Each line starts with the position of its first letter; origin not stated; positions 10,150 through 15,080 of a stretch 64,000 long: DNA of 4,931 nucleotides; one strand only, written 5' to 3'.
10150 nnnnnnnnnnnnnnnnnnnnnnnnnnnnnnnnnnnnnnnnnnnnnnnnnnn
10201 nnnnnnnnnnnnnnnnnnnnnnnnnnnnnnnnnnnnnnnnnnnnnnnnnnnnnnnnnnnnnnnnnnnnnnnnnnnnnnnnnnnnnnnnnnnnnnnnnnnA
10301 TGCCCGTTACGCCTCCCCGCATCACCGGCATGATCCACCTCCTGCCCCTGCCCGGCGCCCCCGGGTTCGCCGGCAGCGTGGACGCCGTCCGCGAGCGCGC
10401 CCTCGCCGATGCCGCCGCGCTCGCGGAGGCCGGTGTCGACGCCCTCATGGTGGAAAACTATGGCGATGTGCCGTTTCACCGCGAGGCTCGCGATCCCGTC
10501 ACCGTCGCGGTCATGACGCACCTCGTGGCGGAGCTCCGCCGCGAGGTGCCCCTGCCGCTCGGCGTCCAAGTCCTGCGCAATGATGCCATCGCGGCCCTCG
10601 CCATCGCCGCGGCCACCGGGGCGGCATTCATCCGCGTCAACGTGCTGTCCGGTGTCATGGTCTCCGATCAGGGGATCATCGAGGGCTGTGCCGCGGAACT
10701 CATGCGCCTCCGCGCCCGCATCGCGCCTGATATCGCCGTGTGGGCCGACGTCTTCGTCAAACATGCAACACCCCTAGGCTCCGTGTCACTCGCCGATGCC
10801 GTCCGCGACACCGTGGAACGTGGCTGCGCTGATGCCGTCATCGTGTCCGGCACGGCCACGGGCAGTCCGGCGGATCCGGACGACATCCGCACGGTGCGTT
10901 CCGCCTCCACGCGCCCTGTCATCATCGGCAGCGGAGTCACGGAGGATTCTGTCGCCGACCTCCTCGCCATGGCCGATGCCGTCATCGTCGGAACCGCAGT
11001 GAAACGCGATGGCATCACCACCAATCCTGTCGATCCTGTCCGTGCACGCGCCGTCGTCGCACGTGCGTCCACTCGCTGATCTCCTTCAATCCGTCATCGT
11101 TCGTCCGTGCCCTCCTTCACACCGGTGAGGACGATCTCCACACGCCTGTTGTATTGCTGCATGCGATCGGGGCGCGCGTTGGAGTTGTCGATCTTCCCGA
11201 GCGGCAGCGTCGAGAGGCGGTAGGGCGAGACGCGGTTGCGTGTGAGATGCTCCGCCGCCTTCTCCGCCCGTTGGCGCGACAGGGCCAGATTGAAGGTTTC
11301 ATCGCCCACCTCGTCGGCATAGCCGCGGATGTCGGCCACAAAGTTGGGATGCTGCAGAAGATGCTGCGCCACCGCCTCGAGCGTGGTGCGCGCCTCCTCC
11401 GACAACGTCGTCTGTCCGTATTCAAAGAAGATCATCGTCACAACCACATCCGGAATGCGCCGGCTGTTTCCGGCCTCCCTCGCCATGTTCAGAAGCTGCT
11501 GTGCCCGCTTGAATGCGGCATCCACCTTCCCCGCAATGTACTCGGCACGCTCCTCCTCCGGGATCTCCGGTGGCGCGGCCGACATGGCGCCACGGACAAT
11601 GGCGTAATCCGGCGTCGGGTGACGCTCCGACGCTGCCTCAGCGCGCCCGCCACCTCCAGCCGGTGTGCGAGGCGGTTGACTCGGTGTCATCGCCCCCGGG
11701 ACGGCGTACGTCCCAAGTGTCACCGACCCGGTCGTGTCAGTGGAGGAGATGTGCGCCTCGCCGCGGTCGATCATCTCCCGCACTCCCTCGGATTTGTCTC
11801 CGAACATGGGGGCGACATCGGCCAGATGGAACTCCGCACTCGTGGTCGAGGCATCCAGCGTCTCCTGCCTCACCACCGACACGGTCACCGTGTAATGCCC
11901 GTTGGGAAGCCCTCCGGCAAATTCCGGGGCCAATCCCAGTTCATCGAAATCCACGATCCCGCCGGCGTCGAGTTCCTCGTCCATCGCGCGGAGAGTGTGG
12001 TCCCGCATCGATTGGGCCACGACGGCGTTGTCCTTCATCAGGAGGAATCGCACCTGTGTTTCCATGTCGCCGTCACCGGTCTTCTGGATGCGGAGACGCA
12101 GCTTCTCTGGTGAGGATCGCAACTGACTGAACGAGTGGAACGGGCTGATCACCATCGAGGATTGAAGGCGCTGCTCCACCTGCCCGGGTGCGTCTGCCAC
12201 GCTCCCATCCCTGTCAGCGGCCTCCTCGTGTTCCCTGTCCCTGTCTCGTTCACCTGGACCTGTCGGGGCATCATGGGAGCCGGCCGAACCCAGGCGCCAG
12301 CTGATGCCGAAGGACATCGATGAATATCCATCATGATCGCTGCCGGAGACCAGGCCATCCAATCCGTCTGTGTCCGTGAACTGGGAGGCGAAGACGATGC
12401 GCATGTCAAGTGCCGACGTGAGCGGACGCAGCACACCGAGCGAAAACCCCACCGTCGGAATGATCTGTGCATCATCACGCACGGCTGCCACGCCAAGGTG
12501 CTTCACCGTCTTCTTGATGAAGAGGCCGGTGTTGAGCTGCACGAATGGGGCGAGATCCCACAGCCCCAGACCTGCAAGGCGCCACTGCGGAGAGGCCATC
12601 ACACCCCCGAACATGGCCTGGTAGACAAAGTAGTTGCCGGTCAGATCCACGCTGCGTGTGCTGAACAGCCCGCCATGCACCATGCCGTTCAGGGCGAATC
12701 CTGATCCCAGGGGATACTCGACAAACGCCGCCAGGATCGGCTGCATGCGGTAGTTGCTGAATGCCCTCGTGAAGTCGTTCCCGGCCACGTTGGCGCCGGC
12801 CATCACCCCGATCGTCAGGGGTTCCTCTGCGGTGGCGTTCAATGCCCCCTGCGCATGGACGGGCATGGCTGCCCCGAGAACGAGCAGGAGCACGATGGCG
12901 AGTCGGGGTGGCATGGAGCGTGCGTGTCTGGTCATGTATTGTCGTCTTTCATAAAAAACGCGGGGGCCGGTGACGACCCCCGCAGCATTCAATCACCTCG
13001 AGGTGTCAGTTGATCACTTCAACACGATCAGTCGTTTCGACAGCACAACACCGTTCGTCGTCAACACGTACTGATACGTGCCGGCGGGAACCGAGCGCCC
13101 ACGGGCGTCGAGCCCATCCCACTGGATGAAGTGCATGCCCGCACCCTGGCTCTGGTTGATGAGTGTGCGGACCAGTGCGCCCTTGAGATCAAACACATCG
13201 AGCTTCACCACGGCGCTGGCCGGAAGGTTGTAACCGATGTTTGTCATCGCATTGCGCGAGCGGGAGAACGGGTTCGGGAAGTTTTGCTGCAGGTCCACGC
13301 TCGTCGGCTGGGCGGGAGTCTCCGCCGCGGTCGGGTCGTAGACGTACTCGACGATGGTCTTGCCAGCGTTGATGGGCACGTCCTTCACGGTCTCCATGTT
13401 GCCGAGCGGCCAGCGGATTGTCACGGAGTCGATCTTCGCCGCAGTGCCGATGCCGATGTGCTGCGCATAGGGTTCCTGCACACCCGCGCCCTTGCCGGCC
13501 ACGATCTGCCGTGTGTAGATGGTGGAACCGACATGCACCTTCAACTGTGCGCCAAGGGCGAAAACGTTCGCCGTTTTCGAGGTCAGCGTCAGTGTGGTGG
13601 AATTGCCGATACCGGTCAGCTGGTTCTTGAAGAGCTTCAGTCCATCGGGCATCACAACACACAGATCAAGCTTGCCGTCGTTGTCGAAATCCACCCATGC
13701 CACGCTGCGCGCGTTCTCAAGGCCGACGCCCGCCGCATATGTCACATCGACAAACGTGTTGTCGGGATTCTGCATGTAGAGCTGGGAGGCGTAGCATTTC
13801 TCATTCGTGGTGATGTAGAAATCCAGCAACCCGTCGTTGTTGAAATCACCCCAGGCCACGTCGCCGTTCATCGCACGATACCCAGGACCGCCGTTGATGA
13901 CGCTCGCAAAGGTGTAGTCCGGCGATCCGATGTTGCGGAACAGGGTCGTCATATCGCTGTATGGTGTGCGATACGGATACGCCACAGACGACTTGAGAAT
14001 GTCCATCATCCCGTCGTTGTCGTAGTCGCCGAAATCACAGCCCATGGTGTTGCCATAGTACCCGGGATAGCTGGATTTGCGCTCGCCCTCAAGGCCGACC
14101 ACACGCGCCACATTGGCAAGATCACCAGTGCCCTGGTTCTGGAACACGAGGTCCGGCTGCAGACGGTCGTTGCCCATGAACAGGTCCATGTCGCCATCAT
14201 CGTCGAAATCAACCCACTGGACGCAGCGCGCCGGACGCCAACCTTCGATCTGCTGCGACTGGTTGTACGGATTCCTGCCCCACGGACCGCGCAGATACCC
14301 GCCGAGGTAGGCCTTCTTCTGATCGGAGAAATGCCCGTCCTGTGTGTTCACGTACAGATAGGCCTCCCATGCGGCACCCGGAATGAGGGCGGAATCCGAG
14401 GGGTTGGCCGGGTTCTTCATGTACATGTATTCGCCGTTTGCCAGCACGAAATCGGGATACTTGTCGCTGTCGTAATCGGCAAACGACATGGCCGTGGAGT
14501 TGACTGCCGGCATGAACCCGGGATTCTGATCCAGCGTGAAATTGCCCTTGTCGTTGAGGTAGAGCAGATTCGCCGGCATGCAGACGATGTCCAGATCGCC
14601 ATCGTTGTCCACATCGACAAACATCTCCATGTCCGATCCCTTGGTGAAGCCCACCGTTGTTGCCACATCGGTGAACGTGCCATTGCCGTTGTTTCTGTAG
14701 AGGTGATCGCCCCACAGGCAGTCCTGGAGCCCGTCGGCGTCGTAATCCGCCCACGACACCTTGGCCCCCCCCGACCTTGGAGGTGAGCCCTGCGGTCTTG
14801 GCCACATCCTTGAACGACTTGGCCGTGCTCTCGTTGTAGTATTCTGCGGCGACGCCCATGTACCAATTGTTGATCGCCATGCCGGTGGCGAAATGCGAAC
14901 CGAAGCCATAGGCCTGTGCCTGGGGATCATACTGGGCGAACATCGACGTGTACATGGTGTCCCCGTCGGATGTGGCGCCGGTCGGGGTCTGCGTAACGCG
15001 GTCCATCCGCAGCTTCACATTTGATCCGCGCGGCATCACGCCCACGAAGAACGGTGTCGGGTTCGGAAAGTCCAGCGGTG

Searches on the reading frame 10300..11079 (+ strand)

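Call 31: search_protein_families(library=pfam, proteins=[window:10300-11079:+], max_evalue=0.01)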
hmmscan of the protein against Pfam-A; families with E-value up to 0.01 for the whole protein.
window:10300-11079:+ (259 aa): 3 families
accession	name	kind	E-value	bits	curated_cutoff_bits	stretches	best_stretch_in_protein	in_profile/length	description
PF03437.21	BtpA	-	3.9e-90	302.2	30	1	8-256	5-252/254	BtpA family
PF00290.26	Trp_syntA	-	0.00068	19.1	27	1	195-234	189-229/259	Tryptophan synthase alpha chain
PF00977.27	His_biosynth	-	0.002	18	23.6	1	120-234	105-222/228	Histidine biosynthesis protein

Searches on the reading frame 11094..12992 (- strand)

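Call 17: search_protein_families(library=pfam, proteins=[window:11094-12992:-], max_evalue=0.01)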
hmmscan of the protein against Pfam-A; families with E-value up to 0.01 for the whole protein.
window:11094-12992:- (632 aa): 2 families
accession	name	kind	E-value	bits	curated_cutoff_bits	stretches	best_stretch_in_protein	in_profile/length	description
PF00691.25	OmpA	-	8.9e-13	48.9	27.2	1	522-607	1-88/98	OmpA family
PF05359.17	DUF748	-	0.00046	18.8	50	1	520-575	880-937/1037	Domain of Unknown Function (DUF748)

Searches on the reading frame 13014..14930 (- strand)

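Call 17: search_protein_families(library=pfam, proteins=[window:13014-14930:-], max_evalue=0.01)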
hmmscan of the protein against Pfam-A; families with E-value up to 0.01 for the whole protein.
window:13014-14930:- (638 aa): 6 families
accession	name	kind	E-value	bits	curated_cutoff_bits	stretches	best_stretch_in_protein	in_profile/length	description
PF13517.12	FG-GAP_3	-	5.2e-38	129.9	26.9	5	362-425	1-61/61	FG-GAP-like repeat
PF07593.17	UnbV_ASPIC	-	7.4e-14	51.8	23.4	1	458-521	1-64/68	ASPIC and UnbV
PF13860.13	FlgD_ig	-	8.1e-12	45.4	27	1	563-625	12-75/79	FlgD Ig-like domain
PF01839.29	FG-GAP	-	3e-11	43.4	22.1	0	357-375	4-22/37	FG-GAP repeat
PF20009.4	GEVED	-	0.0037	18.5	24.4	0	411-444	4-31/78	GEVED domain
PF13585.12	CHU_C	-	0.0044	17.5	27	0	575-625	29-72/86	CHU_C Type IX secretion signal domain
